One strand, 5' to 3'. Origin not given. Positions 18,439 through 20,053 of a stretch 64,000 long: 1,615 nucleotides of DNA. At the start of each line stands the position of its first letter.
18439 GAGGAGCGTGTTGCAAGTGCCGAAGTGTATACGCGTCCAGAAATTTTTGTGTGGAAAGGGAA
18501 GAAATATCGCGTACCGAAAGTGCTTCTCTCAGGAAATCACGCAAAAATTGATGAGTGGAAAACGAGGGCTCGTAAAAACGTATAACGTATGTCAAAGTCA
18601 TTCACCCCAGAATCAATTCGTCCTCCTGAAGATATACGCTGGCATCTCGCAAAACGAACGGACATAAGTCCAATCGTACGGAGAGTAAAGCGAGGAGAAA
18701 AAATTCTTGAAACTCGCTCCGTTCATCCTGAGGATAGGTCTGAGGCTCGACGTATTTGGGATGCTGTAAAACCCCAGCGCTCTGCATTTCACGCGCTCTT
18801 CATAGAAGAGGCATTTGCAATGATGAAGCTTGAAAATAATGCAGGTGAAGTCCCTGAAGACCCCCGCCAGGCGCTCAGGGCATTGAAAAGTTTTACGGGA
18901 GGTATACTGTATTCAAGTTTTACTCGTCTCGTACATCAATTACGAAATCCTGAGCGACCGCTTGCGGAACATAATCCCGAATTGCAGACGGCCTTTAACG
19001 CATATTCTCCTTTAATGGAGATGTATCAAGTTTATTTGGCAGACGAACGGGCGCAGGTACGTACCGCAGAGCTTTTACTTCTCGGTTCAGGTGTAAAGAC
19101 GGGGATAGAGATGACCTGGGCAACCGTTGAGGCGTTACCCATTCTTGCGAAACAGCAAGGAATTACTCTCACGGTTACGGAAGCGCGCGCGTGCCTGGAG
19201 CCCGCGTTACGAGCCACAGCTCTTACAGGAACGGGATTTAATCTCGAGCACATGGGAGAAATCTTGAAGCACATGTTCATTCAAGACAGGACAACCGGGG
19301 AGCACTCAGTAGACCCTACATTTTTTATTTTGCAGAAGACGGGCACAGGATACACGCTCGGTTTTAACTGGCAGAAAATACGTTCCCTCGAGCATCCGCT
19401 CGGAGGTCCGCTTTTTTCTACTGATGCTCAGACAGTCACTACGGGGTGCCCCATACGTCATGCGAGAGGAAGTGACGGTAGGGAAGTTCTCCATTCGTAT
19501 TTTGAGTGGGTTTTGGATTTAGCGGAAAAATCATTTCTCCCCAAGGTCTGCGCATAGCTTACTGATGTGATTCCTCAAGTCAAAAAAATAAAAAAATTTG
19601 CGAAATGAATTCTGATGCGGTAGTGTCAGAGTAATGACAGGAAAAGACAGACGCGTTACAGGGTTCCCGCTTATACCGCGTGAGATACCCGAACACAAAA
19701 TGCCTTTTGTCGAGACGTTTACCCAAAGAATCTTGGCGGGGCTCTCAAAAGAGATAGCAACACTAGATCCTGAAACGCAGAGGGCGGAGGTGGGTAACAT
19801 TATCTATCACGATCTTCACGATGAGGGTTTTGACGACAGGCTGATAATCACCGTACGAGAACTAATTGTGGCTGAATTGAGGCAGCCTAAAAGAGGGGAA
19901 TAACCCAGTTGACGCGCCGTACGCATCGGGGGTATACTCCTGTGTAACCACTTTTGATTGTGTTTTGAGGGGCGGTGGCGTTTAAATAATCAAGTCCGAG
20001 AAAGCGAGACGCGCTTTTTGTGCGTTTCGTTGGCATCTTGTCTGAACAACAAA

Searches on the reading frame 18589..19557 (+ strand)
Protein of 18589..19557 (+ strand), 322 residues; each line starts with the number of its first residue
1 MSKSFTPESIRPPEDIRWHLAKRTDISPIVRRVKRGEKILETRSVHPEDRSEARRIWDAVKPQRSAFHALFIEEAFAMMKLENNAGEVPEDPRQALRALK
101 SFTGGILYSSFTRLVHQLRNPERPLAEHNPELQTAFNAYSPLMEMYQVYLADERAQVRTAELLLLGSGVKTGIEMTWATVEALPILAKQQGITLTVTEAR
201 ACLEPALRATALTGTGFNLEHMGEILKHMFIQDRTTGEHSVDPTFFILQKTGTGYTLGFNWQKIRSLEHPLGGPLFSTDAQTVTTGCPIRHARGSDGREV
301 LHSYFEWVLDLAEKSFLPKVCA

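Call 9: search_protein_families(library=pfam, proteins=[window:18589-19557:+], max_evalue=1)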
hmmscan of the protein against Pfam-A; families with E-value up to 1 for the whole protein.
window:18589-19557:+ (322 aa): 0 families

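Call 18: find_homologous_proteins(query=window:18589-19557:+, max_evalue=0.01)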
Query window:18589-19557:+ (322 aa): 1 proteins with E <= 0.01 among 2242 candidates.
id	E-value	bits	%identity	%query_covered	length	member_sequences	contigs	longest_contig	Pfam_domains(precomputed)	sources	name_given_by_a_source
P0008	3.8e-215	731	100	100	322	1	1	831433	-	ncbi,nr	ncbi:hypothetical protein K2P56_00390 [Patescibacteria group bacterium]|nr:hypothetical protein [Pat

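Call 54: search_protein_families(library=padloc, proteins=[window:18589-19557:+], max_evalue=1)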
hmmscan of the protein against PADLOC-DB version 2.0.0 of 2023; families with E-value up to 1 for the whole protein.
window:18589-19557:+ (322 aa): 0 families

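Call 55: search_protein_families(library=phrogs, proteins=[window:18589-19557:+], max_evalue=1)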
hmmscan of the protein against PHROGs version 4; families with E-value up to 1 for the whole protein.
window:18589-19557:+ (322 aa): 0 families

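Call 56: search_protein_families(library=ncbifam, proteins=[window:18589-19557:+], max_evalue=1)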
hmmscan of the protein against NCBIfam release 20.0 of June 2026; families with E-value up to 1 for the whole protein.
window:18589-19557:+ (322 aa): 1 family
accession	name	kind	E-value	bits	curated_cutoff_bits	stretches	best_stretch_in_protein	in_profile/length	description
NF000171.1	ABCF_producer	exception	0.071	11.5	800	1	112-158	95-146/541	TlrC/CarA/OleB/SrmB family ABC-F type ribosomal protection protein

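Call 71: predict_structure(protein=window:18589-19557:+)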
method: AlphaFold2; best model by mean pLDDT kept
length: 322 residues; sequences in the alignment: 1
mean_pLDDT: 48.3   pTM: 0.30
mean pLDDT of the five models: 48.3, 39.0, 37.5, 35.2, 35.0
residues with pLDDT >= 90: 0; 70-90: 20; 50-70: 127; < 50: 175
segments of 3 or more residues with pLDDT < 50: 1-4, 102-106, 148-241, 247-251, 253-258, 269-322
pLDDT, mean of each block of 10 residues (from residue 1): 47 60 59 70 77 70 54 57 57 56 50 53 53 56 49 34 32 37 45 45 42 31 45 41 49 46 55 43 32 37 40 30 24
secondary structure, 60 per line:
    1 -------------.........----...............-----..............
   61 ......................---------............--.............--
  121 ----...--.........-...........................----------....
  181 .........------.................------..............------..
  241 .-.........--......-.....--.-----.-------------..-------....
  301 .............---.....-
elements in order: H14-22 H27-41 H47-82 H92-103 H106-118 H130-138 H140-166 H177-189 H196-212 H219-229 E230-232 E239-241 E246-251 E254-259 H261-265 H297-313 H317-321

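Call 81: search_solved_structures(query=window:18589-19557:+, max_evalue=1)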
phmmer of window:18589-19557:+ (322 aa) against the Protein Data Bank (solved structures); distinct sequences matched with E-value up to 1: 0.

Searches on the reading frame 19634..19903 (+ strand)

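Call 9: search_protein_families(library=pfam, proteins=[window:19634-19903:+], max_evalue=1)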
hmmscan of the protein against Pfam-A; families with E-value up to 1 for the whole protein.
window:19634-19903:+ (89 aa): 0 families

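Call 54: search_protein_families(library=padloc, proteins=[window:19634-19903:+], max_evalue=1)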
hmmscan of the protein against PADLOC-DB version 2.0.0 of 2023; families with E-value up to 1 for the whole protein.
window:19634-19903:+ (89 aa): 1 family
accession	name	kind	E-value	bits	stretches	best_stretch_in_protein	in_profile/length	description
PDLC01746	Cas1e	-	0.023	12.5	1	38-85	88-135/161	-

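Call 55: search_protein_families(library=phrogs, proteins=[window:19634-19903:+], max_evalue=1)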
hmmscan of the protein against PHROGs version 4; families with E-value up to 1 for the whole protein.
window:19634-19903:+ (89 aa): 0 families

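Call 56: search_protein_families(library=ncbifam, proteins=[window:19634-19903:+], max_evalue=1)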
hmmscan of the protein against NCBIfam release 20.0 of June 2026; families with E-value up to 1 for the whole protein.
window:19634-19903:+ (89 aa): 0 families
